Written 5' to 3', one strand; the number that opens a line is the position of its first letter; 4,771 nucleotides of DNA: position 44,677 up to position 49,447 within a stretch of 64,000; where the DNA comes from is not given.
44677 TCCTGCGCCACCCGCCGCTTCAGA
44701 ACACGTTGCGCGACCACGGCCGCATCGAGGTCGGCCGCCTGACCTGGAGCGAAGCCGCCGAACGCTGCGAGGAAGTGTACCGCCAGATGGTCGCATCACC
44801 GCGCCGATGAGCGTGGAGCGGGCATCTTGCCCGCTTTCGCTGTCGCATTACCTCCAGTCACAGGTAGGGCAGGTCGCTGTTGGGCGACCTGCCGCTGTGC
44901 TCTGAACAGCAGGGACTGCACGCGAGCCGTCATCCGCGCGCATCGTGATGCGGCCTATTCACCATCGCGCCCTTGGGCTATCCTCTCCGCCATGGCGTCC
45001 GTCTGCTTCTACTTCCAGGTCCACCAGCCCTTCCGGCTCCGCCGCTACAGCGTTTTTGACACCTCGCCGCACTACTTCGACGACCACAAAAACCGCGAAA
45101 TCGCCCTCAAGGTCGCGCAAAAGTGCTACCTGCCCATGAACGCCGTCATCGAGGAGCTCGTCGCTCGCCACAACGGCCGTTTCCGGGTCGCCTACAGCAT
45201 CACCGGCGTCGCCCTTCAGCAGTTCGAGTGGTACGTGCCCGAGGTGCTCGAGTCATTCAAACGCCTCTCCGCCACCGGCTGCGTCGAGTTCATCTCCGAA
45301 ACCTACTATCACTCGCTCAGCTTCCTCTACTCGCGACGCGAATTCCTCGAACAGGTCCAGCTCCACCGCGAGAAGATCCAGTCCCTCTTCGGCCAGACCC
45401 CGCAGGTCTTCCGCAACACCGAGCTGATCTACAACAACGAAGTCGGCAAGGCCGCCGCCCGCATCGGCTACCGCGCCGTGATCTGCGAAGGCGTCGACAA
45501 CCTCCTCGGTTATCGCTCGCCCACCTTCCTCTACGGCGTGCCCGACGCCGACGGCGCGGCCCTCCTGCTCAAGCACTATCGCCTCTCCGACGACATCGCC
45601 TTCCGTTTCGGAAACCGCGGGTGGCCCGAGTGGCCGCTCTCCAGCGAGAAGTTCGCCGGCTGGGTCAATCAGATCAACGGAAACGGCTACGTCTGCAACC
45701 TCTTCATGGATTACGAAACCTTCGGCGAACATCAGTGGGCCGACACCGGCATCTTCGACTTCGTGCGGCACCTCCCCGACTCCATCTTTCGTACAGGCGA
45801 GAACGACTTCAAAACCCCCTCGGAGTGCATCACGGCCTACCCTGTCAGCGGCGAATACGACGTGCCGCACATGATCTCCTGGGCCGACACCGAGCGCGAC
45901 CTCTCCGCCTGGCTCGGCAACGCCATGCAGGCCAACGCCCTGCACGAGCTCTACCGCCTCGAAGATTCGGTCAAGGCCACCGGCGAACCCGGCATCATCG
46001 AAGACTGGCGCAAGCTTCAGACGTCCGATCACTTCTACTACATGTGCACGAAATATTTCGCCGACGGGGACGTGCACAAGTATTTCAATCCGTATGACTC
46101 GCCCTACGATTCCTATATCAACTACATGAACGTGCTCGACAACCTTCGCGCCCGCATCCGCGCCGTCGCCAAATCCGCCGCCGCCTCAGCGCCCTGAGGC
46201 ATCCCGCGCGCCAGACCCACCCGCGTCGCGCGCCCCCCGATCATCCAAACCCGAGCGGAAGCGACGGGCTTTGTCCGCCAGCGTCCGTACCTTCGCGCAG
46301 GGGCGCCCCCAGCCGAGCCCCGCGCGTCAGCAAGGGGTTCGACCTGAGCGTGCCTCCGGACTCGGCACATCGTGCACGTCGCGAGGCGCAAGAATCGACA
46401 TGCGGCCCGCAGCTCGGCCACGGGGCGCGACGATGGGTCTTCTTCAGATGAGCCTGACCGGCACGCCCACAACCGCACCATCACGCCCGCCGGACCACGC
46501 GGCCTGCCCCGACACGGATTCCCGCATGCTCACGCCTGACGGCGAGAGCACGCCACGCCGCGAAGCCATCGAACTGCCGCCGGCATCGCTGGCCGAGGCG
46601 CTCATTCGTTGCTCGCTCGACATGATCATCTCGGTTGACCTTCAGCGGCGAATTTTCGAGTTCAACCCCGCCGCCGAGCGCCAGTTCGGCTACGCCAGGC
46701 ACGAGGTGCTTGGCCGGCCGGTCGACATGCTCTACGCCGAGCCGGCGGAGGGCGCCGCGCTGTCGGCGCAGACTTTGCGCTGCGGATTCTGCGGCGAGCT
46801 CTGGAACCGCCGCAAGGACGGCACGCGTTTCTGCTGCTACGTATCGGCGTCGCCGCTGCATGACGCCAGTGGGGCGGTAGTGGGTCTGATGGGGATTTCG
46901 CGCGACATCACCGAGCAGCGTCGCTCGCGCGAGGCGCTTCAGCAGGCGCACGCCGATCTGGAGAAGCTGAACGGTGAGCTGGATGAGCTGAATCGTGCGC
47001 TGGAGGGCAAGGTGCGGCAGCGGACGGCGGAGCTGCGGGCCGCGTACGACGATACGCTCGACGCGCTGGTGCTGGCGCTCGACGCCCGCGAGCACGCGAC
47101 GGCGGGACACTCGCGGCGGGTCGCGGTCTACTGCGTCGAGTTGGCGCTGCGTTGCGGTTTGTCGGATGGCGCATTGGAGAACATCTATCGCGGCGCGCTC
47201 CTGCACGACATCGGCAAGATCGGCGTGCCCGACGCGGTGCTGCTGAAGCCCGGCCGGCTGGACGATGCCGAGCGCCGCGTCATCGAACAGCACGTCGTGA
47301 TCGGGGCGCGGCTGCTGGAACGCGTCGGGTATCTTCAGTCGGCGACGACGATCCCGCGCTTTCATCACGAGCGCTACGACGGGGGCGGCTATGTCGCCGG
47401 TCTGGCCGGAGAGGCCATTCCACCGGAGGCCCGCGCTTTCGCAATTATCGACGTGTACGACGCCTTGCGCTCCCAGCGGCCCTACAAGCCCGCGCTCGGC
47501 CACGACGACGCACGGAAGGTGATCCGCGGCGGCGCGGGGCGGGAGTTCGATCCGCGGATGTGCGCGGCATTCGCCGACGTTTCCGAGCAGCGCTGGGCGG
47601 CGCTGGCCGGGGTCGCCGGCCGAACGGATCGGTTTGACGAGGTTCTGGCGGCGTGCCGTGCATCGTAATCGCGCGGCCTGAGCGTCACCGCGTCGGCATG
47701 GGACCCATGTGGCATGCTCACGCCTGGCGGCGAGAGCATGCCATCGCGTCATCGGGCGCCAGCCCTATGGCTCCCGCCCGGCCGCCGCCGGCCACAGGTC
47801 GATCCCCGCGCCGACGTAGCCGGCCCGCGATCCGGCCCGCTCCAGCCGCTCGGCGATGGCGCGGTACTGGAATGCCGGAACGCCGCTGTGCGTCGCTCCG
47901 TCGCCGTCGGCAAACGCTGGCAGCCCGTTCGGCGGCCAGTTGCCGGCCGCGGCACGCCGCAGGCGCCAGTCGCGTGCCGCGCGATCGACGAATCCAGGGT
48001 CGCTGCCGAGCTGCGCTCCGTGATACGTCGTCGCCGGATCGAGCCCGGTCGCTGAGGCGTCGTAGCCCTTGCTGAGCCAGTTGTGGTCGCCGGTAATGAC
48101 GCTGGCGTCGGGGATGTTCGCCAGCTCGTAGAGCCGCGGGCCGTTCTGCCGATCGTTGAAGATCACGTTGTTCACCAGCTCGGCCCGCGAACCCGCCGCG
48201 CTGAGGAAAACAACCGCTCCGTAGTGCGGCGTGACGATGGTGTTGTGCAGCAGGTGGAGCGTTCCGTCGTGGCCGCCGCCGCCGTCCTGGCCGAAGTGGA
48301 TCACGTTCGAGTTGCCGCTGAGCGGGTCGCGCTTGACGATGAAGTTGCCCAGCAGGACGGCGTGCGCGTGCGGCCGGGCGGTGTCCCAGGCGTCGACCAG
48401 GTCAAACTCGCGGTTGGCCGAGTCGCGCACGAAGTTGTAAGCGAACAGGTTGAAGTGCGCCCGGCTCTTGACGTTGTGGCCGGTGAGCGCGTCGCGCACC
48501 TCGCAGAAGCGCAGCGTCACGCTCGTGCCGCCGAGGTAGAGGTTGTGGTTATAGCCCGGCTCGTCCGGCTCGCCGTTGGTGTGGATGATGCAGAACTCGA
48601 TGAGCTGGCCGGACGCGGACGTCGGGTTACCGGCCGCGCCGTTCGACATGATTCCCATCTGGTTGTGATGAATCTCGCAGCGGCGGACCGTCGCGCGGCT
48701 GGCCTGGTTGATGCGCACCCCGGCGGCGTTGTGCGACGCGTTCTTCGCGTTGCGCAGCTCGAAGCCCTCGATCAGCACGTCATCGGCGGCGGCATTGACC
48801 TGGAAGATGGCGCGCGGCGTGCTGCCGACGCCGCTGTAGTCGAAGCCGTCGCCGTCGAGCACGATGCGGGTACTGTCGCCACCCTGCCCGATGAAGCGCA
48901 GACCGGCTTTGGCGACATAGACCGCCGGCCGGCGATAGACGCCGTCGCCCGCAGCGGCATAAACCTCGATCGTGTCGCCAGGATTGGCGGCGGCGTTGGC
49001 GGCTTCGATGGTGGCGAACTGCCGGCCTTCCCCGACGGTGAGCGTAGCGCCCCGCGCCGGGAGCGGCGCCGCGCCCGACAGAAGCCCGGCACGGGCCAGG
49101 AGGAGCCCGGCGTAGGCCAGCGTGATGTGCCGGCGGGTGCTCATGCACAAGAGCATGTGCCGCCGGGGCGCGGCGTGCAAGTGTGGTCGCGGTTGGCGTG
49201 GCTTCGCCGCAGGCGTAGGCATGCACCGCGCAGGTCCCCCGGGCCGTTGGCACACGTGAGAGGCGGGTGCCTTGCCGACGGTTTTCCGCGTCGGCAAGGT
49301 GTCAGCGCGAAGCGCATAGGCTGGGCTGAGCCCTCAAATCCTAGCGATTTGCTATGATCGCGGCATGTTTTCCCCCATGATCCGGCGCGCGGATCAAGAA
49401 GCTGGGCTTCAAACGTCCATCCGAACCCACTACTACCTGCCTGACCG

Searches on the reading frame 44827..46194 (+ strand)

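Call 49: search_protein_families(library=pfam, proteins=[window:44827-46194:+], max_evalue=0.0001)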
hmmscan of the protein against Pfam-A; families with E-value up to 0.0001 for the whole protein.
window:44827-46194:+ (456 aa): 2 families
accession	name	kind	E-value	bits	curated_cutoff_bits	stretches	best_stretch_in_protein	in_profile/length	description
PF03065.20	Glyco_hydro_57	-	9e-68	229.1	21.2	1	61-346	2-290/291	Glycosyl hydrolase family 57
PF01522.26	Polysacc_deac_1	-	4.6e-07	30.3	23.1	1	141-218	48-124/124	Polysaccharide deacetylase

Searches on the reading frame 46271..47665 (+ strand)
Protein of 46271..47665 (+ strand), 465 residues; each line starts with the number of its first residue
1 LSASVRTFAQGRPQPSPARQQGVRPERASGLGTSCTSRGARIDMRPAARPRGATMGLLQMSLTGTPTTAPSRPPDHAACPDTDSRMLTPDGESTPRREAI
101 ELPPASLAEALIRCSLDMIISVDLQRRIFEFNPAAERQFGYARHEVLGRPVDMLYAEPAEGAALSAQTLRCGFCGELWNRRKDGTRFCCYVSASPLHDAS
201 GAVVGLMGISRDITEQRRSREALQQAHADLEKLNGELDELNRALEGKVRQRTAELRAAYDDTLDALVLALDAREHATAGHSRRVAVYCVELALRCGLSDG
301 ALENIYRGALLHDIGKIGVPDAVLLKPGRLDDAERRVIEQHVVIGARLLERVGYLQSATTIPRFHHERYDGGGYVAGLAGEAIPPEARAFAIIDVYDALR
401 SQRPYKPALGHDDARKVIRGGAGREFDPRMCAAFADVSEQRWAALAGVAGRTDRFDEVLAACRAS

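Call 49: search_protein_families(library=pfam, proteins=[window:46271-47665:+], max_evalue=0.0001)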
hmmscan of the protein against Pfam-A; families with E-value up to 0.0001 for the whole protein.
window:46271-47665:+ (465 aa): 6 families
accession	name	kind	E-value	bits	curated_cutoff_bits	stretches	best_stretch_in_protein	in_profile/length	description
PF13487.12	HD_5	-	1e-29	103.9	27.2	1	270-429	7-169/170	HD domain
PF01966.28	HD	-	1.5e-18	67.6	22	1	278-398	2-115/116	HD domain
PF13426.13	PAS_9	-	1.7e-17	64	27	1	117-215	2-103/103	PAS domain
PF00989.32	PAS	-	1.3e-15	57.8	22.6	1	115-213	10-113/113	PAS fold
PF08448.16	PAS_4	-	6.1e-12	46.2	23.1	1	117-218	6-110/110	PAS fold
PF08668.18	HDOD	-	6.1e-05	23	22.9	0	275-320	93-136/196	HDOD domain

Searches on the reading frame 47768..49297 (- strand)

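Call 49: search_protein_families(library=pfam, proteins=[window:47768-49297:-], max_evalue=0.0001)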
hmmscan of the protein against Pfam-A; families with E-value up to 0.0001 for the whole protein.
window:47768-49297:- (510 aa): 1 family
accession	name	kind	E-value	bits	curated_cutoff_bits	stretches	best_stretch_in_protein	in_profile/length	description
PF13229.12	Beta_helix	-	2.3e-06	27.8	25.9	1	183-280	43-124/158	Right handed beta helix region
